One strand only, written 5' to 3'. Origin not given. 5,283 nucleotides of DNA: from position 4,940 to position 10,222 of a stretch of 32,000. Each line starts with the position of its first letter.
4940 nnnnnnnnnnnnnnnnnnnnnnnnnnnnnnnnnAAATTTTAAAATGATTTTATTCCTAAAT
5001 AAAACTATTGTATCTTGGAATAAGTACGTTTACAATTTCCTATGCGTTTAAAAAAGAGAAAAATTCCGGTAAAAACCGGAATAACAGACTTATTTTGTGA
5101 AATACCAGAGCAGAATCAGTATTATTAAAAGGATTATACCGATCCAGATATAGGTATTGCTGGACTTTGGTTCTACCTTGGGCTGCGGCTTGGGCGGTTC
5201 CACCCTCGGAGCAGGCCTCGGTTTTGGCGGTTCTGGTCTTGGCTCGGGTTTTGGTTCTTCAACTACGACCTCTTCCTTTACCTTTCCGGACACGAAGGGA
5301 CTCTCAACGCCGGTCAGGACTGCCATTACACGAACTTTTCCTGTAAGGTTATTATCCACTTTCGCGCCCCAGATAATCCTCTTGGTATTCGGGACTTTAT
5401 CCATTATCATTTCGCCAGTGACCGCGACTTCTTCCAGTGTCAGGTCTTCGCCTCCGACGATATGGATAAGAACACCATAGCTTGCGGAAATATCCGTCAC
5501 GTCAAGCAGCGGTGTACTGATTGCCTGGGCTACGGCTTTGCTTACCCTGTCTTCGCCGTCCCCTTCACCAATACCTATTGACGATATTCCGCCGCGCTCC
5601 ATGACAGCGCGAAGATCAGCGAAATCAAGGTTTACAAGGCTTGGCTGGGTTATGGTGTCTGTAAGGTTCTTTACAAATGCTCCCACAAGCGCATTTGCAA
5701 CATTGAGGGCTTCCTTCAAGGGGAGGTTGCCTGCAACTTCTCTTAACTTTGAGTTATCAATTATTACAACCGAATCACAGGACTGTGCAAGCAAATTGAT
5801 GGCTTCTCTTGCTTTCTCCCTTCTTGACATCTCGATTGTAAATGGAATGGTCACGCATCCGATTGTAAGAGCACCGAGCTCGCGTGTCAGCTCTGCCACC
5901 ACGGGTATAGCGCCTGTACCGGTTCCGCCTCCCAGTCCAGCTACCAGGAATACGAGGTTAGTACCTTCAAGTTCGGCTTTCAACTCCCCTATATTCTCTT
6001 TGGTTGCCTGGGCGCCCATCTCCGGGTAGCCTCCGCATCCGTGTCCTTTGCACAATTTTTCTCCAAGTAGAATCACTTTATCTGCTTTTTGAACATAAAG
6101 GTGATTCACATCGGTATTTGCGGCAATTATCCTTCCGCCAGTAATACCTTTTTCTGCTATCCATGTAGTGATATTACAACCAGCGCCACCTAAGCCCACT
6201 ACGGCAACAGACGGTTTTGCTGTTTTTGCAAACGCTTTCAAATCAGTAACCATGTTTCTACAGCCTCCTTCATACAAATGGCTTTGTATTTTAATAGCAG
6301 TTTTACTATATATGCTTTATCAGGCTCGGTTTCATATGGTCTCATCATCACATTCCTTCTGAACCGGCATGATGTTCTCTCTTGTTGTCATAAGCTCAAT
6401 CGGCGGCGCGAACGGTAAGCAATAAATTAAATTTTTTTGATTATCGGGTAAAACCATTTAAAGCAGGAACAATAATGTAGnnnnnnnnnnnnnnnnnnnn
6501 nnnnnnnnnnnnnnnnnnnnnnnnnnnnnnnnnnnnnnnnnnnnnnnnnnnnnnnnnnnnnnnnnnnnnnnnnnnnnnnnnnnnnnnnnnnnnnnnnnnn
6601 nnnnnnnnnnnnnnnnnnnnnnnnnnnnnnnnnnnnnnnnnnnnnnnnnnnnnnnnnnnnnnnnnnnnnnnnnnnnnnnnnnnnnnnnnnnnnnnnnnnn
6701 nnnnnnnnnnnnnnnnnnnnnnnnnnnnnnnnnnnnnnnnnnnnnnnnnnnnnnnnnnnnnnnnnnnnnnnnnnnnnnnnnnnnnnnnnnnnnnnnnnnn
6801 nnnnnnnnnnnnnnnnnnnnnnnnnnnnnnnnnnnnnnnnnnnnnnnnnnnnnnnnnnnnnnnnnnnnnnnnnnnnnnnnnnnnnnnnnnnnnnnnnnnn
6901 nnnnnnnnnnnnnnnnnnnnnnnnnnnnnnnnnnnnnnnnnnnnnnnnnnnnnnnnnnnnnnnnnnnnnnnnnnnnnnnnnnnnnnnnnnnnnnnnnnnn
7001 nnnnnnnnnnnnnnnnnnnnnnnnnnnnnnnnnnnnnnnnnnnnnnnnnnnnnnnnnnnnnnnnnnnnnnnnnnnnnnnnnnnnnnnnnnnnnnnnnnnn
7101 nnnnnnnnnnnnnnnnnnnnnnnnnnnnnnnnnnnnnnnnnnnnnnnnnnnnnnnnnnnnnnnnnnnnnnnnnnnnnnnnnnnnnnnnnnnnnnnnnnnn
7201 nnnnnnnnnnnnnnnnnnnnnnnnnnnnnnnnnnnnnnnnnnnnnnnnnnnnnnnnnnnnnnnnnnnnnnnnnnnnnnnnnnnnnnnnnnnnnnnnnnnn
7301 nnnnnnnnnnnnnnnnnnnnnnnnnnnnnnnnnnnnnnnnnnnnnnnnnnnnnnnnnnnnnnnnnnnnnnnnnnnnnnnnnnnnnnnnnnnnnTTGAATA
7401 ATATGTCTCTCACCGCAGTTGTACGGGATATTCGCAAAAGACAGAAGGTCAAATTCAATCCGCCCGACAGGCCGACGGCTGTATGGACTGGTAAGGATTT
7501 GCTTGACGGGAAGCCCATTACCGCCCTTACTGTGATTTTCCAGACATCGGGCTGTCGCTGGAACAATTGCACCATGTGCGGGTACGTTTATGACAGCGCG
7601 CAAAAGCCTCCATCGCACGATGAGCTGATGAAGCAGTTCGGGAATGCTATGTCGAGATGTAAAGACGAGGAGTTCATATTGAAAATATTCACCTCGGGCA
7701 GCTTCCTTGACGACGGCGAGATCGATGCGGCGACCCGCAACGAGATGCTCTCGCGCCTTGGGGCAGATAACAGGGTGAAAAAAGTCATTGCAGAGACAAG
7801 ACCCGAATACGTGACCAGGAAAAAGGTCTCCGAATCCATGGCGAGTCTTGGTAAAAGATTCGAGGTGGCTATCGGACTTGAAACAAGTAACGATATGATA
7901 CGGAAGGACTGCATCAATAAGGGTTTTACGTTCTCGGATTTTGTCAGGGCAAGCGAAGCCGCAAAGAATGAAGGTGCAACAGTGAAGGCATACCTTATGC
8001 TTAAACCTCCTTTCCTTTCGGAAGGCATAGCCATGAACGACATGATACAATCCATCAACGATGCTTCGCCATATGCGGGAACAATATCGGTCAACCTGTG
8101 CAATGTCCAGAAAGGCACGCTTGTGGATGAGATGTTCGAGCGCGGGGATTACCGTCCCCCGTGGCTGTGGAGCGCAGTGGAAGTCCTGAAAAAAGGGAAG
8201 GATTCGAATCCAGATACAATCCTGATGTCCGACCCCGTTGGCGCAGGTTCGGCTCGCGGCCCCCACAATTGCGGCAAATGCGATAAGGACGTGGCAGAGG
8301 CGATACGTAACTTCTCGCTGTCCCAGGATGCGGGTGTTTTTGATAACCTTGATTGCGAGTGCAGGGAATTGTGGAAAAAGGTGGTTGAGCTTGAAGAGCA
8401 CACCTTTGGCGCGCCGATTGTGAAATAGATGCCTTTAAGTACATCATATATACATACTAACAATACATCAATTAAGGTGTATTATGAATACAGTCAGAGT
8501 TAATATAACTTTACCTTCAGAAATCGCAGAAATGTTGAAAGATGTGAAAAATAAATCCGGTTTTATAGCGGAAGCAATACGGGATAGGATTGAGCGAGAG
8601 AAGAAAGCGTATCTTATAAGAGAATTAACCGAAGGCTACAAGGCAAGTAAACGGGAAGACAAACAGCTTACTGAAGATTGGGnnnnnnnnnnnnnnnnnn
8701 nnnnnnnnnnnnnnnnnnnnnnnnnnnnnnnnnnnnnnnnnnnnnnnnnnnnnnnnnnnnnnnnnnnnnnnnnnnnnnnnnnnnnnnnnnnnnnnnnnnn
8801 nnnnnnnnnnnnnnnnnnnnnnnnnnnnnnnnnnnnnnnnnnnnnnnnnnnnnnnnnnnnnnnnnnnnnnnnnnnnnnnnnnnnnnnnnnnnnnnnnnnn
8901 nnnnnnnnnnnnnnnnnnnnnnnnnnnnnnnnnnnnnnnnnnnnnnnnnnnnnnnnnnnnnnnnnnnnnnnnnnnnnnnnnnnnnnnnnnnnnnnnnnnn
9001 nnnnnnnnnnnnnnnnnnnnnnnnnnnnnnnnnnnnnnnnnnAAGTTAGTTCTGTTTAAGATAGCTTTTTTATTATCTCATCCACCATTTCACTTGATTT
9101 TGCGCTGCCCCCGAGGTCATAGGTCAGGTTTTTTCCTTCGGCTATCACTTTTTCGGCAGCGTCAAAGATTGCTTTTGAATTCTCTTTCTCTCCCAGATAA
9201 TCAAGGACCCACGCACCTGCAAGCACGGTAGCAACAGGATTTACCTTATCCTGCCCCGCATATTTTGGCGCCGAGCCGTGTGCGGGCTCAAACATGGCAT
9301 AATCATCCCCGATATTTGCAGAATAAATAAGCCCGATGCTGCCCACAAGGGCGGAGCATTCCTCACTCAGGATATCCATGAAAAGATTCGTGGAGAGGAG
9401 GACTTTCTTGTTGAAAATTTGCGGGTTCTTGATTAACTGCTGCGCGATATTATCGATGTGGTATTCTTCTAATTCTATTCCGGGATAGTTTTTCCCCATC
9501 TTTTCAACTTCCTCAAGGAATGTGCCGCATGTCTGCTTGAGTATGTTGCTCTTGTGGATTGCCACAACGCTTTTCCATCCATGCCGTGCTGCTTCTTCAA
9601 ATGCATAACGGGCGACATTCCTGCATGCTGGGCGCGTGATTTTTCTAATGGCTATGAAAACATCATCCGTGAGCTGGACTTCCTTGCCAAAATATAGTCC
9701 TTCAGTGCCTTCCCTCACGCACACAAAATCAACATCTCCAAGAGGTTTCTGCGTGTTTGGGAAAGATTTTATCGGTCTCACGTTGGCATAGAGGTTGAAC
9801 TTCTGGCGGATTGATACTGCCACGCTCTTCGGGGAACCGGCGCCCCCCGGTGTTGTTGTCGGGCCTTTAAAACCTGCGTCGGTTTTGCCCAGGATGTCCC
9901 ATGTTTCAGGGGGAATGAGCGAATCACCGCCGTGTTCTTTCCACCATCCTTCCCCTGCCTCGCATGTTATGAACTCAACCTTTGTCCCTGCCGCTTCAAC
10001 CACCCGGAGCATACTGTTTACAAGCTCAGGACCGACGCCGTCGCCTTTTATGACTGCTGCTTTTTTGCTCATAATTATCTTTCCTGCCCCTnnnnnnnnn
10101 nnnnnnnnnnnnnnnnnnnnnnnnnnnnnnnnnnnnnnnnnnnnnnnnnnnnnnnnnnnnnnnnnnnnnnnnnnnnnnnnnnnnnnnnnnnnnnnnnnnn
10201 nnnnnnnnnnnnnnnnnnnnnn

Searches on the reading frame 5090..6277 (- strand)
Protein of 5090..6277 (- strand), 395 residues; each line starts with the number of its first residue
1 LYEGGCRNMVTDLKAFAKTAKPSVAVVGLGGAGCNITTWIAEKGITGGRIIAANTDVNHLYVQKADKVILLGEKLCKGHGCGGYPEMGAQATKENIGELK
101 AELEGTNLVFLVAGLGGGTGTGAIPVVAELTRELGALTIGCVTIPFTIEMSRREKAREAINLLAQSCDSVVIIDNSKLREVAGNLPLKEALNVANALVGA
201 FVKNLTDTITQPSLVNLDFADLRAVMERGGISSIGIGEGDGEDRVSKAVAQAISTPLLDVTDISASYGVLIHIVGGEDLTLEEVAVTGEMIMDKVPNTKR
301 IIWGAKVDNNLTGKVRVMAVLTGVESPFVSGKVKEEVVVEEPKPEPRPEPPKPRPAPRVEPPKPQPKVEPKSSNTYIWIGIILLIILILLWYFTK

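Call 58: search_protein_families(library=pfam, proteins=[window:5090-6277:-])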
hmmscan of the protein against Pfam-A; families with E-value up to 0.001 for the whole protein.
window:5090-6277:- (395 aa): 2 families
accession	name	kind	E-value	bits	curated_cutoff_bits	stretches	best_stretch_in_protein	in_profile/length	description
PF00091.31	Tubulin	-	4.7e-38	131.8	33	1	24-182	2-189/190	Tubulin/FtsZ family, GTPase domain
PF12327.13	FtsZ_C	-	3.4e-27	95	27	1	230-325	1-95/95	FtsZ family, C-terminal domain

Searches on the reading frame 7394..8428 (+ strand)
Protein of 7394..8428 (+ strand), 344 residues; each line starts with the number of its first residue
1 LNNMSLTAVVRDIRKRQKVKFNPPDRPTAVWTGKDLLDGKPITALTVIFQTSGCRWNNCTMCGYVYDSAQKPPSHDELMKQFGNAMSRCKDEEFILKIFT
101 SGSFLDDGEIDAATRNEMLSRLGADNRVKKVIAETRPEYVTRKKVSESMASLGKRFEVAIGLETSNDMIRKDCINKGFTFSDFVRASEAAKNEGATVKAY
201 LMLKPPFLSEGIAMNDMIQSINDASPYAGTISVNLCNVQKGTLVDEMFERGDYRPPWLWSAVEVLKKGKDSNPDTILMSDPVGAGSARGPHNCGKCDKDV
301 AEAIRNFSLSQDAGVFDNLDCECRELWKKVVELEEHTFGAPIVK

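Call 58: search_protein_families(library=pfam, proteins=[window:7394-8428:+])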
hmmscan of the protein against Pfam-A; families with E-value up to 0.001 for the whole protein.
window:7394-8428:+ (344 aa): 1 family
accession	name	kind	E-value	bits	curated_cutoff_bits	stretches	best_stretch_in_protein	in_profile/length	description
PF04055.27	Radical_SAM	-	1.3e-07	32.4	29.5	1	51-202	4-149/166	Radical SAM superfamily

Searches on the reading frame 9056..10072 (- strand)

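Call 13: search_protein_families(library=pfam, proteins=[window:9056-10072:-])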
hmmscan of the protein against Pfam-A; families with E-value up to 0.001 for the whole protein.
window:9056-10072:- (338 aa): 1 family
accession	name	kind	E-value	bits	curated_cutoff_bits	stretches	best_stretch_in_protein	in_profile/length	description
PF00180.25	Iso_dh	-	8.1e-87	292.1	27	1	6-333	3-348/348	Isocitrate/isopropylmalate dehydrogenase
